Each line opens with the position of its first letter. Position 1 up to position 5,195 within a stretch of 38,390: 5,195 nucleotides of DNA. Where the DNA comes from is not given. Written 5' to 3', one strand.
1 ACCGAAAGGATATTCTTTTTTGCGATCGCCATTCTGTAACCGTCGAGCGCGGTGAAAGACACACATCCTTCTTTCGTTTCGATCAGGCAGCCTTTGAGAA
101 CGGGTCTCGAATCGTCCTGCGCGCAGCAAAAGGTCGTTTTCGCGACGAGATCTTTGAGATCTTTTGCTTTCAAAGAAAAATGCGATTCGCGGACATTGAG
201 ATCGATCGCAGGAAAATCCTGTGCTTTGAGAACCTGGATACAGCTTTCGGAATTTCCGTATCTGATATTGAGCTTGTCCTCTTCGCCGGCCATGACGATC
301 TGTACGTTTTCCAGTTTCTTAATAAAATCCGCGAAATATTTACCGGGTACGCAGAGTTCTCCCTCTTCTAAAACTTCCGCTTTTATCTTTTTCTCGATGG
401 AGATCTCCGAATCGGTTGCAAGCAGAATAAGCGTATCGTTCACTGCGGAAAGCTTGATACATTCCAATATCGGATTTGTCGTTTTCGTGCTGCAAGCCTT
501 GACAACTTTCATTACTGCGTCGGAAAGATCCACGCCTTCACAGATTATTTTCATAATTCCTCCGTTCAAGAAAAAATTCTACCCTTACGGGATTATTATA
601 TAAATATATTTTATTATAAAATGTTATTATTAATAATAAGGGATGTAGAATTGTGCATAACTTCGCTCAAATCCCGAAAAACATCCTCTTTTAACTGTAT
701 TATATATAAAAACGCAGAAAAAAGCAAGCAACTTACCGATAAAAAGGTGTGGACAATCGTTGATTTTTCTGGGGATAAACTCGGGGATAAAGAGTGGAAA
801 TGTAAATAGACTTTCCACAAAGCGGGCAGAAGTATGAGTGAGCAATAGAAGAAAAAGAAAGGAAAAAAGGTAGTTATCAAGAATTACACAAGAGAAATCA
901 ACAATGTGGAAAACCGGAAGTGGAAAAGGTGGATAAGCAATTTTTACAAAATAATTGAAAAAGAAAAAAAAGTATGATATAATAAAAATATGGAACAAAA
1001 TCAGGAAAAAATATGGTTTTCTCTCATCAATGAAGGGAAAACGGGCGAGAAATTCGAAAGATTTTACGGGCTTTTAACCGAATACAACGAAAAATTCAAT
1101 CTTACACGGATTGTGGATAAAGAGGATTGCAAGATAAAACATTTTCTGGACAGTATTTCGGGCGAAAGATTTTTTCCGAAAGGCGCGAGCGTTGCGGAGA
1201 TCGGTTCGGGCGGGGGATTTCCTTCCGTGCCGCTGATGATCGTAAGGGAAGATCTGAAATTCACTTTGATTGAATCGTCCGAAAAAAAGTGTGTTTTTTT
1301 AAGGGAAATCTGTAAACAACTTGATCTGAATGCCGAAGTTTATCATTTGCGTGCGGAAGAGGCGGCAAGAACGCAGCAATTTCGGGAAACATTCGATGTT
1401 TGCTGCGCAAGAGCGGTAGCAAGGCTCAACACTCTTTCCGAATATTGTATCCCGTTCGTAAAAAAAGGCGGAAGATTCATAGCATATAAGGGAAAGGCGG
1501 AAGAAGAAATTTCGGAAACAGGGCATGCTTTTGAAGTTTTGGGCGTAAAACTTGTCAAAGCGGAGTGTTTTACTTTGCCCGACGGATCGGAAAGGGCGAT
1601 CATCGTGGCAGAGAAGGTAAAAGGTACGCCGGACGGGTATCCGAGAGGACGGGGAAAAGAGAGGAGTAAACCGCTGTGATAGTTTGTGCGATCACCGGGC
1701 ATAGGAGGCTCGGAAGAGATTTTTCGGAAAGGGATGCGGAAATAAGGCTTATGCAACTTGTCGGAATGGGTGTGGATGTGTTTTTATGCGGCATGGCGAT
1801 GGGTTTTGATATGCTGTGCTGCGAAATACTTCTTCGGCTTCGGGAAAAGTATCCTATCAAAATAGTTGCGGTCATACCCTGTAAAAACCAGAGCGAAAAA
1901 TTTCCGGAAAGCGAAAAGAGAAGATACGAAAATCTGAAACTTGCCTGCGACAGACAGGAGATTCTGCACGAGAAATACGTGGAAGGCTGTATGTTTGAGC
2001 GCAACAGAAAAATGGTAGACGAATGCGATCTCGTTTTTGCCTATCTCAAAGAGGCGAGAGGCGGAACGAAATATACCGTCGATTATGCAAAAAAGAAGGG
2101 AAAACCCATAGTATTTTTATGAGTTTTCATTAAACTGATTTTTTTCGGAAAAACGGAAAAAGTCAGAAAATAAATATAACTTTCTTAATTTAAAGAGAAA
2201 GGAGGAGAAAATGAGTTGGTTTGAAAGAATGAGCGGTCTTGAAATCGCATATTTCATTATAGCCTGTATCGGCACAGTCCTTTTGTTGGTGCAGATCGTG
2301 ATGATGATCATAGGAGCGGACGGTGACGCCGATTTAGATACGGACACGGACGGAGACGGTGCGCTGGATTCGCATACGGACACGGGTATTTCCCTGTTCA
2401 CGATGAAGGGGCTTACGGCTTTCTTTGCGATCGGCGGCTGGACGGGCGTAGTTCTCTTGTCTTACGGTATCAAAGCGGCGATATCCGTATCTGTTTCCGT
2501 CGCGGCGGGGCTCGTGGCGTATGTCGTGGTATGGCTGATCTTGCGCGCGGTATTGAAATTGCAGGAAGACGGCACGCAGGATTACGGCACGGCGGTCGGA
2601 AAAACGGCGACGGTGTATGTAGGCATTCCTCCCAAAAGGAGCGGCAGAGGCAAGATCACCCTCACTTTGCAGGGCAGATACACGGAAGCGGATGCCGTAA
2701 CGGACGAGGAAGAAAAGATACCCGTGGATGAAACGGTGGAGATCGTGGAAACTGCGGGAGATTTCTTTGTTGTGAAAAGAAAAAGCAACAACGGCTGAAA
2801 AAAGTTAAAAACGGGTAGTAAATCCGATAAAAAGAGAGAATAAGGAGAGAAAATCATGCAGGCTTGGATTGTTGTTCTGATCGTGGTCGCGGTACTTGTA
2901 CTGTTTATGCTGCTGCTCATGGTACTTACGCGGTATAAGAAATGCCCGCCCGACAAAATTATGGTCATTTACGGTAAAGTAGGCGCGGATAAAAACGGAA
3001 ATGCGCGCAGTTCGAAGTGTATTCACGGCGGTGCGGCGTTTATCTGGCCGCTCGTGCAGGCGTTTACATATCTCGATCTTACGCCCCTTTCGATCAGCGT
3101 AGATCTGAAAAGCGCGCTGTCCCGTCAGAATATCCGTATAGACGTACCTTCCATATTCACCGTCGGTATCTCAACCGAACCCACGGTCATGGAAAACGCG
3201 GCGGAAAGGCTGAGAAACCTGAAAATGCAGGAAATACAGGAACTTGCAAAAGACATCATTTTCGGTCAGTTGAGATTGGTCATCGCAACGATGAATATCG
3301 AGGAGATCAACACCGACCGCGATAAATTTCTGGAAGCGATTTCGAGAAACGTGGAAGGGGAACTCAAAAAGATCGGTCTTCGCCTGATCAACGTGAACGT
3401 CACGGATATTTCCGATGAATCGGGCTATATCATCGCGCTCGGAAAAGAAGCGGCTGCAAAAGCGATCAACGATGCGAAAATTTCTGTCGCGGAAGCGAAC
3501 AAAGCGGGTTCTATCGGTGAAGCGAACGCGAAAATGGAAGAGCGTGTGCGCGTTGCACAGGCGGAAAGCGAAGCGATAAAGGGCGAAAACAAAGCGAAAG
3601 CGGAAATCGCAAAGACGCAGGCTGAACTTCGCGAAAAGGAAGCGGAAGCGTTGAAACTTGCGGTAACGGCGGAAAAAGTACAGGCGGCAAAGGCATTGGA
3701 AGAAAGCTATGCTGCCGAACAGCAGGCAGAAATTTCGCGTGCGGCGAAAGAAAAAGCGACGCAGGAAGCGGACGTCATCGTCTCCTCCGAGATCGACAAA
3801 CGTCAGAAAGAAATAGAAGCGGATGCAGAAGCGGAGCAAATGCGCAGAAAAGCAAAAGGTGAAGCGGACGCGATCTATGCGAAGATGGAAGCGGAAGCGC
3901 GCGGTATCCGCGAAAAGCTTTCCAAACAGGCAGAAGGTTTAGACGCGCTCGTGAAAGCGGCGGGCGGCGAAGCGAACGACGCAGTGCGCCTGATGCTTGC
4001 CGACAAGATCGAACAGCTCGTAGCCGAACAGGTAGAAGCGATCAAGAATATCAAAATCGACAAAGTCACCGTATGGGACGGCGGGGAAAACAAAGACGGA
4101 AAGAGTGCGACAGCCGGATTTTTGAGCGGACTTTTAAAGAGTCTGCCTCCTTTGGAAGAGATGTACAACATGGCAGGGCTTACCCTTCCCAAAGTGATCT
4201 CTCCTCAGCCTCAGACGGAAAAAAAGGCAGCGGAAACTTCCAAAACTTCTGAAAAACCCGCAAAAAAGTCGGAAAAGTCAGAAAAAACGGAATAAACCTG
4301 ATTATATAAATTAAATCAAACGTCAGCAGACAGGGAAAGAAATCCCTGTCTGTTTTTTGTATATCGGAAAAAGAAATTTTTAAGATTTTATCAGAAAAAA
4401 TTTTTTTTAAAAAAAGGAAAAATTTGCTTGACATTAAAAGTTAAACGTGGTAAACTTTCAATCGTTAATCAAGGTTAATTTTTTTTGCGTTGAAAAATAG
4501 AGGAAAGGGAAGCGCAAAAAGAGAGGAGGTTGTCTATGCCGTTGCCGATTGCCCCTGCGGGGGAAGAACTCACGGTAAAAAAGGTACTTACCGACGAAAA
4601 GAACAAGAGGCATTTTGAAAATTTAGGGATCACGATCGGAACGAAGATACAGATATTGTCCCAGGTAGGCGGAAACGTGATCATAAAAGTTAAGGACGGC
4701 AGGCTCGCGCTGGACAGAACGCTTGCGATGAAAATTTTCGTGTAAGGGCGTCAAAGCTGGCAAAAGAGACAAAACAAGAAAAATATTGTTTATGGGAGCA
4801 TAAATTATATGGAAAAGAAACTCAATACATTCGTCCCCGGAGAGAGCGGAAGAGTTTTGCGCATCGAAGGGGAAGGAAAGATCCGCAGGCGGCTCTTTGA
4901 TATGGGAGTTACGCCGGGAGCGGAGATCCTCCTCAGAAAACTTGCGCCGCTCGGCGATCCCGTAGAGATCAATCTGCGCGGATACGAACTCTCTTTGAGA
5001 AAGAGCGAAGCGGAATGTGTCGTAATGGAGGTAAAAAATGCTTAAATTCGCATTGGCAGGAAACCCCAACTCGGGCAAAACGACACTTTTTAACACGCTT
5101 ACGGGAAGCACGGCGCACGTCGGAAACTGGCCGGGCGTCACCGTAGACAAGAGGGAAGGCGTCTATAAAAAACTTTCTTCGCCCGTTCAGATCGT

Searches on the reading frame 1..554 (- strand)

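Call 8: search_protein_families(library=pfam, proteins=[window:1-554:-])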
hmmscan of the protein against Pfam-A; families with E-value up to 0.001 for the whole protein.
window:1-554:- (184 aa): 2 families
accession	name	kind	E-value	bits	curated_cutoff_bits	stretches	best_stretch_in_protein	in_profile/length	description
PF00712.24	DNA_pol3_beta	-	2.7e-28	99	24.4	1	1-118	1-120/120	DNA polymerase III beta subunit, N-terminal domain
PF02767.21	DNA_pol3_beta_2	-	9.4e-19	68.2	27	2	128-181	2-55/116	DNA polymerase III beta subunit, central domain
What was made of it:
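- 1..554 (-): 5' part of dnaN (first 184 codons). The gene runs off the left end of the window. Pfam PF00712 (E = 2.7e-28) and PF02767 in call 8.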

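Call 10: find_related_loci(query=window:1-554:-, collection=genome_contigs, flank=10000)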
Query window:1-554:- (184 aa) in genome_contigs; peptide patterns used: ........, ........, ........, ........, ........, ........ (x = any residue, [..] = any of these).
499 stretches matched a pattern; 221 encode a relative of the query (tblastn E <= 1e-3); the best 80 are kept; 80 distinct loci.
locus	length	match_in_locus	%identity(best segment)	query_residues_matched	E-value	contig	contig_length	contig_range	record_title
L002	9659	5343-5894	79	1-184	4e-98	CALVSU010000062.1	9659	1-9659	MAG: uncultured Clostridia bacterium isolate BRZ_E__bin165 genome assembly, contig: BRZ_E__NODE_17062_length_9659_cov_6.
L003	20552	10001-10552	80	1-184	5e-98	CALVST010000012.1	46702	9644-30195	MAG: uncultured Clostridia bacterium isolate BRZ_HK__bin48 genome assembly, contig: BRZ_HK__NODE_959_length_46702_cov_9.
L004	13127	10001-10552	78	1-184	5e-95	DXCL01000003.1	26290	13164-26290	MAG TPA_asm: Candidatus Borkfalkia avistercoris isolate CHK187-5294 CHK187__C26703_L26290_SAMEA5754831, whole genome sho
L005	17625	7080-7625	78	1-182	9e-94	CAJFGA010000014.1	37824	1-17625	uncultured Clostridia bacterium isolate Chicken_11_mag_6 genome assembly, contig: MAGpy_11413_11_idba_bin_6_fascaffold_1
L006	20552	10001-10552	77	1-184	2e-95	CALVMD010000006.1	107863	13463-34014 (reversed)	MAG: uncultured Clostridia bacterium isolate BRZ_DA__bin78 genome assembly, contig: BRZ_DA__NODE_290_length_107863_cov_1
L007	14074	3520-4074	75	1-184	3e-92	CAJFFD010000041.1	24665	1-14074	uncultured Clostridia bacterium isolate Chicken_10_mag_11 genome assembly, contig: MAGpy_11413_10_idba_bin_11_fascaffold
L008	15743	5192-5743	72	1-184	3e-90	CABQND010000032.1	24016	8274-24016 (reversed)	MAG TPA_asm: uncultured Clostridiales bacterium isolate MGYG-HGUT-00733 genome assembly, contig: GUT_GENOME026180_32, wh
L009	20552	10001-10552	73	1-184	5e-90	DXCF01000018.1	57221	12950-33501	MAG TPA_asm: Candidatus Borkfalkia avicola isolate CHK192-19661 CHK192__C63057_L57221_SAMEA5754836, whole genome shotgun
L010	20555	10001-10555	75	1-184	1e-89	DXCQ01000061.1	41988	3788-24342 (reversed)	MAG TPA_asm: Candidatus Borkfalkia excrementigallinarum isolate 1345 ChiW12__C113490_L41988_SAMN06858619, whole genome s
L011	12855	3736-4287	74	1-184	2e-89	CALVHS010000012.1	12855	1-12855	MAG: uncultured Clostridia bacterium isolate E22__bin227 genome assembly, contig: E22__k127_17740, whole genome shotgun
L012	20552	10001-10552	79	1-184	9e-99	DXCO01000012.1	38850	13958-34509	MAG TPA_asm: Candidatus Borkfalkia excrementavium isolate CHK199-9574 CHK199__C107173_L38850_SAMEA5754843, whole genome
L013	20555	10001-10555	72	1-184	1e-88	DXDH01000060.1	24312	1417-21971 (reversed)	MAG TPA_asm: Candidatus Borkfalkia excrementipullorum isolate CHK192-2667 CHK192__C158413_L24312_SAMEA5754836, whole gen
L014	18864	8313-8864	71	1-184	2e-88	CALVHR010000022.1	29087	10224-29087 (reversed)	MAG: uncultured Clostridia bacterium isolate BRZ_GA__bin43 genome assembly, contig: BRZ_GA__NODE_2353_length_29087_cov_1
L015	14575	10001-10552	72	1-184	3e-87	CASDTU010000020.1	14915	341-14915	uncultured Firmicutes bacterium isolate CO.O7.metabat-bins.360 genome assembly, contig: CO.O7.metabat-bins.360.fa_k141_1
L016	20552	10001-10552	70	1-184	3e-86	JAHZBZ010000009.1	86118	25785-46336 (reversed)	MAG: Bacillota bacterium isolate HRGM_Genome_2163 HRGM_Genome_2163_9, whole genome shotgun sequence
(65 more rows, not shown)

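Call 27: find_homologous_proteins(query=window:1-554:-, max_evalue=1e-60)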
Query window:1-554:- (184 aa): 11 proteins with E <= 1e-60 among 154 candidates.
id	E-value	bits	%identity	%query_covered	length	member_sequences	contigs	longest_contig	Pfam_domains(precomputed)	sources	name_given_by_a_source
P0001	2.8e-90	319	80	100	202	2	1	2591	PF00712.25,PF02767.22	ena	-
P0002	2.9e-80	286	71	100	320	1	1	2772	PF00712.25,PF02768.21,PF02767.22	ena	-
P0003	8.8e-75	268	69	97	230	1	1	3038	PF00712.25,PF02767.22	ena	-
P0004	2.4e-74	267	66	98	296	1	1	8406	PF00712.25,PF02768.21,PF02767.22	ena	-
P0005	2.4e-68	247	60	100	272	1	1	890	PF00712.25,PF02767.22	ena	-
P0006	2.7e-68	247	64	98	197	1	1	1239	PF00712.25,PF02767.22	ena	-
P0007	2.3e-66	241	65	93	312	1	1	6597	PF00712.25,PF02767.22,PF01888.23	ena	-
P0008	1.2e-65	239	75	81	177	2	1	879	PF00712.25,PF02767.22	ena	-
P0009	1.7e-65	238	60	99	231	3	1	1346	PF00712.25,PF02767.22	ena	-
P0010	2.7e-62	228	59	96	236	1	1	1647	PF00712.25,PF02767.22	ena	-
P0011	4.5e-61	224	59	96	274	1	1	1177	PF00712.25,PF02767.22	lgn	-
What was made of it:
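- Tried and rejected: A homologue search with the DnaN fragment returned only fragments of at most 80% identity on short contigs (call 27).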

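Call 35: search_protein_families(library=pfam, proteins=[L012:10001-11101:+, L012:11332-11655:+, L012:11652-11948:+, L012:11974-13707:+, L012:13704-14573:+, L012:14851-16233:-, L012:16822-17388:-, L012:8903-9655:-, L012:8451-8906:-])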
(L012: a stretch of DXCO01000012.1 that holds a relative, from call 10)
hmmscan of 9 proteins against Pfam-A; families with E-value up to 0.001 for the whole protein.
L012:10001-11101:+ (366 aa): 3 families
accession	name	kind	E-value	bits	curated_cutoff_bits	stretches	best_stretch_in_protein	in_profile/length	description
PF00712.24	DNA_pol3_beta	-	1.1e-36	126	24.4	2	1-118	1-120/120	DNA polymerase III beta subunit, N-terminal domain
PF02767.21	DNA_pol3_beta_2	-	5.1e-32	111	27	2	128-239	2-114/116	DNA polymerase III beta subunit, central domain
PF02768.20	DNA_pol3_beta_3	-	3.7e-26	91.8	27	1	244-363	2-121/121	DNA polymerase III beta subunit, C-terminal domain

L012:11332-11655:+ (107 aa): 1 family
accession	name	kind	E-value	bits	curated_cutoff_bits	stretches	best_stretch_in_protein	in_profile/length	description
PF00825.24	Ribonuclease_P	-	1.1e-26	93.5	22.3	1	4-102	5-107/109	Ribonuclease P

L012:11652-11948:+ (98 aa): 1 family
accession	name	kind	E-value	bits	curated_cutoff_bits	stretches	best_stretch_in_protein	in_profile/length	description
PF01809.23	YidD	-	1.7e-23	82.6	27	1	26-86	3-66/67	Putative membrane protein insertion efficiency factor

L012:11974-13707:+ (577 aa): 1 family
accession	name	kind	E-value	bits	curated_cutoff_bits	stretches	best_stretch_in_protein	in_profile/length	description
PF02096.25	60KD_IMP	-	3.2e-34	118.7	35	2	44-135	2-89/163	60Kd inner membrane protein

L012:13704-14573:+ (289 aa): 3 families
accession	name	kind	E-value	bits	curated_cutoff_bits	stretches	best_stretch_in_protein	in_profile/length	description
PF01424.28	R3H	-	7e-22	77.7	26.8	1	141-201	1-60/60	R3H domain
PF14804.11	Jag_N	-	3.5e-11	43.8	25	1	6-52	1-49/50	Jag N-terminus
PF13083.13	KH_KhpA-B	-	4.1e-07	30.3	32.1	1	73-127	17-71/73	KhpA/KhpB, KH domain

L012:14851-16233:- (460 aa): 2 families
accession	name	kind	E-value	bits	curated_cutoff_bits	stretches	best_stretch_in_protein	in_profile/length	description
PF00171.27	Aldedh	-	7.8e-74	249.3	23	1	7-431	31-461/461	Aldehyde dehydrogenase family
PF05893.19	LuxC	-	4.5e-05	22.9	21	1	100-270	81-258/401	Acyl-CoA reductase (LuxC)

L012:16822-17388:- (188 aa): 1 family
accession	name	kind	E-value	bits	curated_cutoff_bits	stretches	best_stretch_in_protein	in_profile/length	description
PF06866.16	DUF1256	-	8.7e-43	146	27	1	6-167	3-163/164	Protein of unknown function (DUF1256)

L012:8903-9655:- (250 aa): 1 family
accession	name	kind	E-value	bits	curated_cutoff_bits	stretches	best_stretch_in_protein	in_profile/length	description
PF02527.21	GidB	-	1.9e-45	154.9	27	1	41-210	3-171/184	rRNA small subunit methyltransferase G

L012:8451-8906:- (151 aa): 2 families
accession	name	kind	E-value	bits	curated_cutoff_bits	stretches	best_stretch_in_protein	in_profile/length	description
PF06908.16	YpsA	-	1.5e-13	51.5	27.7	1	30-145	34-153/168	YspA SLOG family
PF02481.21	DNA_processg_A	-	2e-05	24.3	29.6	1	40-150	78-186/212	DNA recombination-mediator protein A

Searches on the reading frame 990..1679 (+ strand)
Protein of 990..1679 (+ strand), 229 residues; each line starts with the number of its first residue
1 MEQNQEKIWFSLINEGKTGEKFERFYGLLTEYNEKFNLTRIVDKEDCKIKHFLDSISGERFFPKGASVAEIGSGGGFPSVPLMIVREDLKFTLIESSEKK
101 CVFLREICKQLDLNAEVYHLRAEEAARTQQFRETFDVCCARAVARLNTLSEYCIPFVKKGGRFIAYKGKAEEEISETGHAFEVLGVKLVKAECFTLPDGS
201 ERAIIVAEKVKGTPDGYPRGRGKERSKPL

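Call 8: search_protein_families(library=pfam, proteins=[window:990-1679:+])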
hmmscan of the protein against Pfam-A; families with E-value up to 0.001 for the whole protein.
window:990-1679:+ (229 aa): 2 families
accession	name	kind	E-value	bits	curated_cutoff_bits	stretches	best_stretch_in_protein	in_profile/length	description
PF02527.21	GidB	-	1.6e-46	158.4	27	1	20-195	3-177/184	rRNA small subunit methyltransferase G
PF13847.12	Methyltransf_31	-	5.6e-05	23.3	27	1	64-173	3-117/145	Methyltransferase domain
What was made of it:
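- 990..1679 (+): rsmG (gidB), transcribed away from the spacer. Pfam PF02527, E = 1.6e-46 (call 8).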

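Call 9: find_encoding_contigs(protein=window:990-1679:+, flank=10000, max_places=10)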
Protein window:990-1679:+ (229 aa): 1 contig read that carries it; 1 place shown.
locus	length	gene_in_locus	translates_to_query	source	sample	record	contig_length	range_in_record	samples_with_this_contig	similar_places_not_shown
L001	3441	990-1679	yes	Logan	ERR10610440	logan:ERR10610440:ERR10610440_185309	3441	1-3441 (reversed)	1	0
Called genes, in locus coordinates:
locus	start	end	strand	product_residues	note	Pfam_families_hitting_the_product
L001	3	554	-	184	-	?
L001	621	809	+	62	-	-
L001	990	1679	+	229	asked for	PF02527:GidB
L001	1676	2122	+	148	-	PF06908:YpsA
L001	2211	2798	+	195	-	-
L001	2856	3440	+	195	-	?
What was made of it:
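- Tried and rejected: The exact-protein look-up of RsmG returned only a 3.4-kb Logan contig that ends at the same base as the window (call 9).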

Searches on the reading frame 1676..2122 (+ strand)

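Call 8: search_protein_families(library=pfam, proteins=[window:1676-2122:+])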
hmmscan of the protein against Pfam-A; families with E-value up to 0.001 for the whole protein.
window:1676-2122:+ (148 aa): 2 families
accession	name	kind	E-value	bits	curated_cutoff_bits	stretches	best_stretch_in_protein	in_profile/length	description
PF06908.16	YpsA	-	1.6e-16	61.2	27.7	1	24-141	31-152/168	YspA SLOG family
PF02481.21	DNA_processg_A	-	0.00028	20.6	29.6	1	5-146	48-185/212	DNA recombination-mediator protein A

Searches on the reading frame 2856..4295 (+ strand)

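Call 8: search_protein_families(library=pfam, proteins=[window:2856-4295:+])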
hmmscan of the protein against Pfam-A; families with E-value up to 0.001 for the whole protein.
window:2856-4295:+ (479 aa): 2 families
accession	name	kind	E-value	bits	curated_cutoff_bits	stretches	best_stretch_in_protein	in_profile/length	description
PF01145.31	Band_7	-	3.3e-26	92.8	23.6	1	33-215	6-175/176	SPFH domain / Band 7 family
PF15975.10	Flot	-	0.00036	21.1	27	1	325-437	1-119/124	Flotillin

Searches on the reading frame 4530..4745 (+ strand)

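Call 8: search_protein_families(library=pfam, proteins=[window:4530-4745:+])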
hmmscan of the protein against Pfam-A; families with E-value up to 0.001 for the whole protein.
window:4530-4745:+ (71 aa): 1 family
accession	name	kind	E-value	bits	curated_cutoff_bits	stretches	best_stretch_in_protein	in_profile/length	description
PF04023.20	FeoA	-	4.6e-15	55.9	23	1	3-71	1-72/74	FeoA domain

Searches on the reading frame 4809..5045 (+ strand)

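Call 8: search_protein_families(library=pfam, proteins=[window:4809-5045:+])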
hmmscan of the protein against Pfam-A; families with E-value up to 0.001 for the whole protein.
window:4809-5045:+ (78 aa): 1 family
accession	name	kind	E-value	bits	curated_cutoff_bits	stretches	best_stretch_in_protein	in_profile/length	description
PF04023.20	FeoA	-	8.6e-20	71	23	1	4-74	2-73/74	FeoA domain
